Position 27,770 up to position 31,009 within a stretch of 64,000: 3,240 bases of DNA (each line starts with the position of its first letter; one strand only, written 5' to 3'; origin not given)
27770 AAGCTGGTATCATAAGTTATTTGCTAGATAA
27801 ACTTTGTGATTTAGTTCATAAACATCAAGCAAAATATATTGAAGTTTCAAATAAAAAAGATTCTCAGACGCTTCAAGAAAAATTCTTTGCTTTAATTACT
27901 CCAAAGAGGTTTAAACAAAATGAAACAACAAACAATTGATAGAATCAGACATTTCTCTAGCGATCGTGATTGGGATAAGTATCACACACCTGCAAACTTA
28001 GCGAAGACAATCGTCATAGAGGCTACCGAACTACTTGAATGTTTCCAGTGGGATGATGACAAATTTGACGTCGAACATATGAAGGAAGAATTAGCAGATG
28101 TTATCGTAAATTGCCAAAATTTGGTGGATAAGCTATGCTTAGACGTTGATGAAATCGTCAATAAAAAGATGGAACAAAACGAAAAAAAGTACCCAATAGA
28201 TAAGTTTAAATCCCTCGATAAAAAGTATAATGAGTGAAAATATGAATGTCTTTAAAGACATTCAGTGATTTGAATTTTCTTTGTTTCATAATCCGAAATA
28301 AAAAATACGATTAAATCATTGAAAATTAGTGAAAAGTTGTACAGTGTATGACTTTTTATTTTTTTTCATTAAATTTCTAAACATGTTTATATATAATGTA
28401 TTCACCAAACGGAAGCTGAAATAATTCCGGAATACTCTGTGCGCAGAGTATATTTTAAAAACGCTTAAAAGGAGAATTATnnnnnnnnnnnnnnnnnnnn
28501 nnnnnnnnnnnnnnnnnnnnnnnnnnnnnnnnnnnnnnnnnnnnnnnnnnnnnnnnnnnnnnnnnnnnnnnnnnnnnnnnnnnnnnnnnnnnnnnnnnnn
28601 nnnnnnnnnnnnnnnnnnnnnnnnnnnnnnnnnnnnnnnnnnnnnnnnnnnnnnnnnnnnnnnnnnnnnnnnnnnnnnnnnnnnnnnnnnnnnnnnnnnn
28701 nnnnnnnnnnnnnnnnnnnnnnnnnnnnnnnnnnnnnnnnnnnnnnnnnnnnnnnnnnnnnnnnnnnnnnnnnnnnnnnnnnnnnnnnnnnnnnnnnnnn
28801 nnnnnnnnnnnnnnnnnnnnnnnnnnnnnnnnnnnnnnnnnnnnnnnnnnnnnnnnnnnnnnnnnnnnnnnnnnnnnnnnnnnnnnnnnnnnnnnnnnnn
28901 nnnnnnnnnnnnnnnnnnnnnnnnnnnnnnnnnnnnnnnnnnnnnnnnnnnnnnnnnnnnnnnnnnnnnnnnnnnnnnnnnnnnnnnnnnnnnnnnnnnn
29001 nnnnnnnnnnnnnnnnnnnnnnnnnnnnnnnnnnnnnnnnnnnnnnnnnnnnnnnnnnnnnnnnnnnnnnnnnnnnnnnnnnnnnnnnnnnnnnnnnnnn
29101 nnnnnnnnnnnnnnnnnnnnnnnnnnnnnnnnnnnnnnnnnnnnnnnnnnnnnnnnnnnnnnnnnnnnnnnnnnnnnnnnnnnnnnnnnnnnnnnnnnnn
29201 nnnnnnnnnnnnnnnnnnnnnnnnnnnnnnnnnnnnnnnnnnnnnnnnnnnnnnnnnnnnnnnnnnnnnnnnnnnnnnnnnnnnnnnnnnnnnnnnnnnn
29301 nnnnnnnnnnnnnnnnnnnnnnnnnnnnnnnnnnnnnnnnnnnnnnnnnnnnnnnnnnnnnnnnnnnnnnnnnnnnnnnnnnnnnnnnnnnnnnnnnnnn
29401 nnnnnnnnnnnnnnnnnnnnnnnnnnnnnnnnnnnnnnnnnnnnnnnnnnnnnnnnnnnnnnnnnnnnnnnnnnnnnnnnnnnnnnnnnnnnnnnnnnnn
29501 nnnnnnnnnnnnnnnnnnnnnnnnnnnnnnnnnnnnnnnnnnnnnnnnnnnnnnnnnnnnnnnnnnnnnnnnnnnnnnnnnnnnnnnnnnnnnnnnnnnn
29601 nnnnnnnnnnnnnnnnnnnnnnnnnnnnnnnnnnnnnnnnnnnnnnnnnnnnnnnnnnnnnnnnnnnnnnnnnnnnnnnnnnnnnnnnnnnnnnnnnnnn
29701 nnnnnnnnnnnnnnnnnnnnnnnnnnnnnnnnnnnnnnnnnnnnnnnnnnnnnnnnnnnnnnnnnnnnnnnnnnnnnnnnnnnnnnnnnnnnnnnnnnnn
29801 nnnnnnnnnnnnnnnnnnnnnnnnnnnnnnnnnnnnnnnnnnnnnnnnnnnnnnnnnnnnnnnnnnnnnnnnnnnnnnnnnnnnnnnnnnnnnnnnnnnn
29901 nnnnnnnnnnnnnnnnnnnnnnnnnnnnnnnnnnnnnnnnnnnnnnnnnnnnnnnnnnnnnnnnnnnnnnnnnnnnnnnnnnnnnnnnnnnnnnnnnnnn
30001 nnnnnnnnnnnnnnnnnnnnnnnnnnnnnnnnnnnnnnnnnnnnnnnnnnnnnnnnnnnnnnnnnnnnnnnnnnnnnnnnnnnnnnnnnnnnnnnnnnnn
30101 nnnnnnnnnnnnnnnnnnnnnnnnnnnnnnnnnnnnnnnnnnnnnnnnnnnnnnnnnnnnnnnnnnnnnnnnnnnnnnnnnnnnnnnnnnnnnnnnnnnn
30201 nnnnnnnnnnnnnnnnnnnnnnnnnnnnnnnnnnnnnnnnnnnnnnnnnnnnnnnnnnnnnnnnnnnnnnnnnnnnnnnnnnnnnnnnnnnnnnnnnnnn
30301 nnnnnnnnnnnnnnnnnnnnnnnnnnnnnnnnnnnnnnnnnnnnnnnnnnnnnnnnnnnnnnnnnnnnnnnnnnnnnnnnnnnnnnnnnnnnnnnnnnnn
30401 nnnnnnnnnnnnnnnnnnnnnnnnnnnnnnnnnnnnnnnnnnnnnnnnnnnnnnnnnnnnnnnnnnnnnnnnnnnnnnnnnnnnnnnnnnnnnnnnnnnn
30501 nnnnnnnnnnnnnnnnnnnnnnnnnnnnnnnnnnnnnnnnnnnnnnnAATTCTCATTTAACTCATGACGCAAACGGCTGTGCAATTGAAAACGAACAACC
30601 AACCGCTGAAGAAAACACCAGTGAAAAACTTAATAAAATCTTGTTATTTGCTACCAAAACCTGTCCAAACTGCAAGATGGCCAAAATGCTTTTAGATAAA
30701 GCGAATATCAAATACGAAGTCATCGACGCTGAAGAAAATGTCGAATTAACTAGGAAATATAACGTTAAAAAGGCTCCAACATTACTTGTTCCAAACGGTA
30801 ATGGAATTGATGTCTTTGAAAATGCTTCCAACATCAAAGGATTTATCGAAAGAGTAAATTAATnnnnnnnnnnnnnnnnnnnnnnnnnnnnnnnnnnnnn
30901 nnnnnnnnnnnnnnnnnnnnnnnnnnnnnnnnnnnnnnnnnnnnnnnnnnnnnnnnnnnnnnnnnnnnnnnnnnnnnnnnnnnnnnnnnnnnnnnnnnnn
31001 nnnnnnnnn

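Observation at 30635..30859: Class III ribonucleotide reductase with a fused C-terminal thioredoxin/glutaredoxin-fold domain (CPNC)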

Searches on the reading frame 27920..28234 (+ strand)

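Call 3: search_protein_families(library=pfam, proteins=[window:27920-28234:+], max_evalue=0.01)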
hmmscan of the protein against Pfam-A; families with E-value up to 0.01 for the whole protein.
window:27920-28234:+ (105 aa): 2 families
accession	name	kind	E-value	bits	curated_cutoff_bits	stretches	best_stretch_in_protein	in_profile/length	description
PF12643.12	MazG-like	-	5.7e-16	59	27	1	30-105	2-84/85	MazG-like family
PF03819.22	MazG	-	0.00031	21.4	22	1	23-89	2-68/74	MazG nucleotide pyrophosphohydrolase domain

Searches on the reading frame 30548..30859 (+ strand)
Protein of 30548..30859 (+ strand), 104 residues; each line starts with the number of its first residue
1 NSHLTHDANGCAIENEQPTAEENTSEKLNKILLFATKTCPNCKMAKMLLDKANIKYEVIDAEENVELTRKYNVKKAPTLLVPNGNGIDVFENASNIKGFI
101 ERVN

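Call 4: search_protein_families(library=ncbifam, proteins=[window:30560-30859:+], max_evalue=0.01)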
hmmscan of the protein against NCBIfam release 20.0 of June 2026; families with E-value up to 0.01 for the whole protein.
window:30560-30859:+ (100 aa): 14 families
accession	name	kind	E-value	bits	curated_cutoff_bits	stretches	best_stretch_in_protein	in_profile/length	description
TIGR02196.1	GlrX_YruB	hypoth_equivalog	1.1e-07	32.3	88.55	1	27-77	2-56/74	glutaredoxin-like protein, YruB-family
TIGR02187.2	PDO_seleno_TRX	equivalog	1.9e-07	30.6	185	1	24-99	129-206/209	protein disulfide oxidoreductase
TIGR02181.1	GRX_bact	equivalog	4.4e-06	26.8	90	1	27-67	1-41/80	glutaredoxin 3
TIGR02200.1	GlrX_actino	hypoth_equivalog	4.8e-06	26.9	89.5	1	27-60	2-35/77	mycoredoxin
TIGR02194.1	GlrX_NrdH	subfamily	1.4e-05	25.2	85.75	1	27-63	1-37/72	glutaredoxin-like protein NrdH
NF041212.1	Uxx_star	subfamily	4.5e-05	23.6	66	1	27-66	1-40/70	Uxx-star family glutaredoxin-like (seleno)protein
NF045501.1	HUGP_GUXX-star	exception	0.00013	21.6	325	1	18-67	158-207/236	HUGP/GUXX-star fusion selenoprotein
TIGR01068.1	thioredoxin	equivalog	0.00015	21.9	96.8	1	20-81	11-79/101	thioredoxin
TIGR00411.1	redox_disulf_1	equivalog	0.00027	20.9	92.75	1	26-77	2-59/82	MJ0307 family thioredoxin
NF007923.0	PRK10638.1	equivalog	0.00037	20.5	129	1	26-78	3-54/83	glutaredoxin 3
TIGR02180.1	GRX_euk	equivalog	0.00041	20.5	87.25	1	27-60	1-36/84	glutaredoxin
TIGR02190.1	GlrX-dom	hypoth_equivalog_domain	0.0044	16.9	99.3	1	22-61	5-44/79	glutaredoxin-family domain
NF041211.1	gluta_UXX_star_2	equivalog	0.0076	16.2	100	0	27-64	1-38/71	UXX-star (seleno)protein family 2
TIGR01130.1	ER_PDI_fam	subfamily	0.0094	15.5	344.25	0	40-77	43-81/476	protein disulfide-isomerase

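Call 30: search_protein_representatives(protein=window:30548-30859:+)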
Query: 104 residues. Proteins with E-value up to 0.001 (for the whole library): 889; up to 1e-10: 279; up to 1e-30: 0. The best 150 are listed.
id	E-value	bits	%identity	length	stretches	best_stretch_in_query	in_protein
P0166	5.5e-30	119.4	75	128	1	28-104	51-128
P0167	6.3e-27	109.6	59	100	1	12-101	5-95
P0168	6.4e-27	109.6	69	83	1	27-104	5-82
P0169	2.9e-26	107.5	60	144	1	15-101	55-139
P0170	3.5e-25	104.1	68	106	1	30-101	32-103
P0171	8.8e-25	102.8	57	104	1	11-102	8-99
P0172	1.8e-24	101.8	61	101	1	23-102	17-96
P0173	4.7e-24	100.4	51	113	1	2-104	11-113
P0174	8.6e-24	99.6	52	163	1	1-102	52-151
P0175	1.8e-23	98.5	68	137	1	28-102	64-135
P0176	7.0e-23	96.7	64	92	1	25-101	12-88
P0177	4.8e-22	94.0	61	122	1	26-101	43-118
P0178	1.2e-21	92.8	53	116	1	11-102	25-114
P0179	2.6e-21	91.6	59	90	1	30-102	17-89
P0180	1.1e-20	89.6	51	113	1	16-101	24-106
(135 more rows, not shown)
